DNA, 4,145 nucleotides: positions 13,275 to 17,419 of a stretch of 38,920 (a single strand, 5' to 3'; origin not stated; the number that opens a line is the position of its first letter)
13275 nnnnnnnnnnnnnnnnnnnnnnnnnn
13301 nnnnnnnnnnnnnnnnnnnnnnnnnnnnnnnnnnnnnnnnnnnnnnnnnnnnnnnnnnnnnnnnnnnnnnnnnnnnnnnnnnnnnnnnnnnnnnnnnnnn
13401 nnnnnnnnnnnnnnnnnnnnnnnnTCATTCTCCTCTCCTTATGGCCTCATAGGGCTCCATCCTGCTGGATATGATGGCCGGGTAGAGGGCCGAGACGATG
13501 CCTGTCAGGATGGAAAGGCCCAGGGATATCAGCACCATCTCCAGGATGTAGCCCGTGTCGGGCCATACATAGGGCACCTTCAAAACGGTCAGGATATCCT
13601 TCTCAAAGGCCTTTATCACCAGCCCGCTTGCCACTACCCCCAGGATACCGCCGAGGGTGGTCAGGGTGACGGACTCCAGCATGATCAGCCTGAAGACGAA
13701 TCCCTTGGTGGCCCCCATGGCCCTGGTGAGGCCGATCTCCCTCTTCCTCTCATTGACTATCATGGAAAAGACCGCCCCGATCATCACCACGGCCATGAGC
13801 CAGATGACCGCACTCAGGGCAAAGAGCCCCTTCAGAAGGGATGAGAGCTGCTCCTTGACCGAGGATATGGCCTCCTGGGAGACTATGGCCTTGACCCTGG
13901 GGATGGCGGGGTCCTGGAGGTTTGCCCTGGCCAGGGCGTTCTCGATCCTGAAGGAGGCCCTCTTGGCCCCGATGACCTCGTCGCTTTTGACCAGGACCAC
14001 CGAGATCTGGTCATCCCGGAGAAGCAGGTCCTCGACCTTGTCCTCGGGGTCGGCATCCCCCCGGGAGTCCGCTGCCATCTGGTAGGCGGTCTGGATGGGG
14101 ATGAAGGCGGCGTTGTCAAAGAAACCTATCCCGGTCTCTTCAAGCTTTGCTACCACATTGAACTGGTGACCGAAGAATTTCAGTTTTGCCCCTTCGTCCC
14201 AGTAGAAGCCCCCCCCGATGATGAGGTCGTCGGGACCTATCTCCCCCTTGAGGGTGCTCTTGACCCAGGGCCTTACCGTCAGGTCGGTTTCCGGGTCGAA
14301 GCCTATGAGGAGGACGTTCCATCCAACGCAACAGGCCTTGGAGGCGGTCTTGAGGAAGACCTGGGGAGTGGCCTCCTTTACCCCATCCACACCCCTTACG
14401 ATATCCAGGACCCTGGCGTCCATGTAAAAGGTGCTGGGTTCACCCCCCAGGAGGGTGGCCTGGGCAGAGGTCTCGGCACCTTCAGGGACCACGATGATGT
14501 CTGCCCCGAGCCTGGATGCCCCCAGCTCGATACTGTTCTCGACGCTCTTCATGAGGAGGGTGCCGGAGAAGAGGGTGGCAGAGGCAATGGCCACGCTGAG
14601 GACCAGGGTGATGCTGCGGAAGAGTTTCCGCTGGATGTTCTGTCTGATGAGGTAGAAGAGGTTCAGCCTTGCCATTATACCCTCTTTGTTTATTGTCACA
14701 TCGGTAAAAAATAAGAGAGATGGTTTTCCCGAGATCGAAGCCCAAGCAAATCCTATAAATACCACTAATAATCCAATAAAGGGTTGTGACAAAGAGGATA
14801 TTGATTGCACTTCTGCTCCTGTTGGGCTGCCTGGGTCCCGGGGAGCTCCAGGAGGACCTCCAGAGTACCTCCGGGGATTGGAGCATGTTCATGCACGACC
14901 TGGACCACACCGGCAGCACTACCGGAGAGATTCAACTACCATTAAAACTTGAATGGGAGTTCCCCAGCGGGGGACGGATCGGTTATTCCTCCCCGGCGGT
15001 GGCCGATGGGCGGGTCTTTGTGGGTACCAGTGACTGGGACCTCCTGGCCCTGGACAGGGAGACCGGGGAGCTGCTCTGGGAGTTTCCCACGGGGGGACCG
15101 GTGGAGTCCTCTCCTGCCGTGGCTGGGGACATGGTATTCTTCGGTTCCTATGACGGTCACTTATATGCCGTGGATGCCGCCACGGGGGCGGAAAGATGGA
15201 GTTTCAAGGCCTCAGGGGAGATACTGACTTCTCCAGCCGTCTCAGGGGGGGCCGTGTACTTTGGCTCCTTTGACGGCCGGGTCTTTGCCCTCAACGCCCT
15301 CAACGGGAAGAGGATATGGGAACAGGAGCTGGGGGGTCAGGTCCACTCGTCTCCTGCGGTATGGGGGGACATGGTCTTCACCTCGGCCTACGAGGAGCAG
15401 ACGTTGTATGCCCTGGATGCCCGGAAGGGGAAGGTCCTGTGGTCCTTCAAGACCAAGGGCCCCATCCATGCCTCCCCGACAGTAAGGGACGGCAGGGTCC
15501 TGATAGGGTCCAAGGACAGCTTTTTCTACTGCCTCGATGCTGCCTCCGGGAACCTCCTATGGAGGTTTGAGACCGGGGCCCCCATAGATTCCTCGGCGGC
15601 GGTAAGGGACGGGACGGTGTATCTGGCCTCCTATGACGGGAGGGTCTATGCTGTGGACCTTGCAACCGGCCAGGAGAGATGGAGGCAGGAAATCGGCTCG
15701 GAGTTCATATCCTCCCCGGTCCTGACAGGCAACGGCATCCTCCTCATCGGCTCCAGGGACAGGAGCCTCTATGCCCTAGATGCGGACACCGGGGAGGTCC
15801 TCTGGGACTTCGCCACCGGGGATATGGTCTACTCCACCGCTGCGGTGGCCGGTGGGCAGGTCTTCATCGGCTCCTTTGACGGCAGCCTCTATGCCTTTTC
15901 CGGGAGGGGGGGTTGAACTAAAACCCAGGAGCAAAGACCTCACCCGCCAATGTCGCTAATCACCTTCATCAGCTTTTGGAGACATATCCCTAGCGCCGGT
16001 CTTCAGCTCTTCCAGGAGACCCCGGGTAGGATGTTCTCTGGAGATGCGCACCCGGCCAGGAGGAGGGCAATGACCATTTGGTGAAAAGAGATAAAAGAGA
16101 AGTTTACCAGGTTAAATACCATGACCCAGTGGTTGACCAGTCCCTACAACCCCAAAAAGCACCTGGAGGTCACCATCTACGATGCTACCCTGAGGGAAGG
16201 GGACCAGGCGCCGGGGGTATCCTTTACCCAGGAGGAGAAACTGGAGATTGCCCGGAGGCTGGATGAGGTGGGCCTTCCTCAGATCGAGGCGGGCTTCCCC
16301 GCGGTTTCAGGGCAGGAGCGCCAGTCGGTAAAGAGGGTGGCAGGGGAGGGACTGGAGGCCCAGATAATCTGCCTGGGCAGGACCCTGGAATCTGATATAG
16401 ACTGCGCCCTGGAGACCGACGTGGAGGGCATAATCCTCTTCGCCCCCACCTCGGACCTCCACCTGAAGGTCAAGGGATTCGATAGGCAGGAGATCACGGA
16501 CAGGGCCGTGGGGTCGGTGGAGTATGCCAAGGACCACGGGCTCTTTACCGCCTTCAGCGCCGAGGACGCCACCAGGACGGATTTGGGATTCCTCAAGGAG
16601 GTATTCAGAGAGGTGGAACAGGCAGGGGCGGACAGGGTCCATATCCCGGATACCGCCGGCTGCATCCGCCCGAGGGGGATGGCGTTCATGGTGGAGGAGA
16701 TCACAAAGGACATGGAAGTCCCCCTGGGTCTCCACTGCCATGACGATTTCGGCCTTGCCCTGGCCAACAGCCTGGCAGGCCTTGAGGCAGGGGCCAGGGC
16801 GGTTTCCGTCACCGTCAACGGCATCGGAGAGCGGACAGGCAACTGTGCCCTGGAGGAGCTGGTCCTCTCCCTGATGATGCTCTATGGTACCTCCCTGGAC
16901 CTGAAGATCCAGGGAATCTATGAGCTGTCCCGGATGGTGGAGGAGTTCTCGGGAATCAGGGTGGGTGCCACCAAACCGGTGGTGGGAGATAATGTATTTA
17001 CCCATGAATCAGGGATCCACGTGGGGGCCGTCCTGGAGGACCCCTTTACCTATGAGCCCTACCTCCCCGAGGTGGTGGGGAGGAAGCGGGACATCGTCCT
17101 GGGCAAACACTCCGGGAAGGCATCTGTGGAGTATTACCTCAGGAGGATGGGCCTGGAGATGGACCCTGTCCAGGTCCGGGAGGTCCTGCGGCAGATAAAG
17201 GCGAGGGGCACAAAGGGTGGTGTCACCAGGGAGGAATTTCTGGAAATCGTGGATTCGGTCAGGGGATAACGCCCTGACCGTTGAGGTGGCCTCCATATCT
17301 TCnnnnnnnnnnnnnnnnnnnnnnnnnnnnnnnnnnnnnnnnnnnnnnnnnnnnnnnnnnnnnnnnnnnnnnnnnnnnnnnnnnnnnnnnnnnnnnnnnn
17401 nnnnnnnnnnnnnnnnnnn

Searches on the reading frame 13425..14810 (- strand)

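Call 8: search_protein_families(library=pfam, proteins=[window:13425-14810:-], max_evalue=0.01)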
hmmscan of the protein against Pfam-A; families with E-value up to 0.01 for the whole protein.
window:13425-14810:- (461 aa): 2 families
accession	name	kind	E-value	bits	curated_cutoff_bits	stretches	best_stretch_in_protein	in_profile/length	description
PF02687.27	FtsX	-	3.8e-17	62.9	25.5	1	331-443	2-114/120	FtsX-like permease C-terminal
PF12704.14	MacB_PCD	-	1.7e-07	32.2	27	1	67-248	2-177/207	MacB-like periplasmic core domain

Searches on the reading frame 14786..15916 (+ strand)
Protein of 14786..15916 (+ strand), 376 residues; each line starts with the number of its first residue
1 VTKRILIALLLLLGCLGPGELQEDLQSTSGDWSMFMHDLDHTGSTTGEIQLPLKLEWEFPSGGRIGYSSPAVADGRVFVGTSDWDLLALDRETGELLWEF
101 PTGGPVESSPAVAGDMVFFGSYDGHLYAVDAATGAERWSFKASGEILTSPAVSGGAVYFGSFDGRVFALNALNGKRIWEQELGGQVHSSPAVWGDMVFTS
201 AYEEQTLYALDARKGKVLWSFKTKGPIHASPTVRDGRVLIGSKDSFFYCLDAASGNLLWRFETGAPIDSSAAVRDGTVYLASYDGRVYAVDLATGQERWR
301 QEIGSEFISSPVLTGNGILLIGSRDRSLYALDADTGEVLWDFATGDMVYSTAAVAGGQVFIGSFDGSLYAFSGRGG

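Call 8: search_protein_families(library=pfam, proteins=[window:14786-15916:+], max_evalue=0.01)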
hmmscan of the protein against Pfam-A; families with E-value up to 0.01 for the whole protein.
window:14786-15916:+ (376 aa): 10 families
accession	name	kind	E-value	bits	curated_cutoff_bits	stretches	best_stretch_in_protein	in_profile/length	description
PF13570.13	Beta-prop_ACSF4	-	4.1e-70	237.2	133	2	69-241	8-191/329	Beta-alanine-activating enzyme, beta-propeller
PF13360.13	PQQ_2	-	5.6e-66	223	27.6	3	65-205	29-180/233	Outer membrane protein assembly factor BamB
PF01011.28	PQQ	-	4.3e-30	105.4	26.7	3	106-143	49-86/595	Glucose/ethanol/alcohol dehydrogenase, beta-propeller domain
PF25292.1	Beta-prop_CGLA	-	2e-18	67.4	26.8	2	281-375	5-106/316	Lambda-carrageenase beta-propeller domain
PF14435.11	SUKH-4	-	8.5e-06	26.4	25.5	0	106-135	71-100/179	SUKH-4 immunity protein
PF23414.1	Beta-prop_EML_2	-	9.9e-06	25.5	90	0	197-292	12-110/266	Echinoderm microtubule-associated protein second beta-propeller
PF23727.1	Beta-prop_FAM234A_B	-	2.7e-05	23.3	26.4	0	318-343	93-117/467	FAM234A/B beta-propeller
PF24796.1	WDR55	-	0.00026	20.5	200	1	234-372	63-207/296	WDR55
PF25293.1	Beta-prop_EMC1_N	-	0.00062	19.9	34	0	237-342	33-145/219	EMC1 N-terminal beta-propeller domain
PF06433.17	Me-amine-dh_H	-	0.0055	16.1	21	0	245-297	270-325/343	Methylamine dehydrogenase heavy chain (MADH)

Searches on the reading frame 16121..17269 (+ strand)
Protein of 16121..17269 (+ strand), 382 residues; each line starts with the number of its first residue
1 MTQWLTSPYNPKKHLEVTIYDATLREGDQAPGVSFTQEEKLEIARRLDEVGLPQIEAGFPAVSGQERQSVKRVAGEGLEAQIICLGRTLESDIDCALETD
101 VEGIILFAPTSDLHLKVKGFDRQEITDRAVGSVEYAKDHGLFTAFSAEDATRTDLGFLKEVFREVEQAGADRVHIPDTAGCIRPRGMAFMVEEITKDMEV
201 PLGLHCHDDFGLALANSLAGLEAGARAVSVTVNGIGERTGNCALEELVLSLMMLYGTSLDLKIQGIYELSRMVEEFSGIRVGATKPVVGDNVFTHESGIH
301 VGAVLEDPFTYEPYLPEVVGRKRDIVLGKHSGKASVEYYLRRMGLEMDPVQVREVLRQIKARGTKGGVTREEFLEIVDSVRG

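Call 8: search_protein_families(library=pfam, proteins=[window:16121-17269:+], max_evalue=0.01)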
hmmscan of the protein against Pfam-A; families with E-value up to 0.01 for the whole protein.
window:16121-17269:+ (382 aa): 2 families
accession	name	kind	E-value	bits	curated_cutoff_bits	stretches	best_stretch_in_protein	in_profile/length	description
PF00682.25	HMGL-like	-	3.6e-76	256.4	29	1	17-273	2-260/260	HMGL-like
PF22617.1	HCS_D2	-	8e-23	81.1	27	1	287-364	1-79/82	Homocitrate synthase post-HMGL domain-like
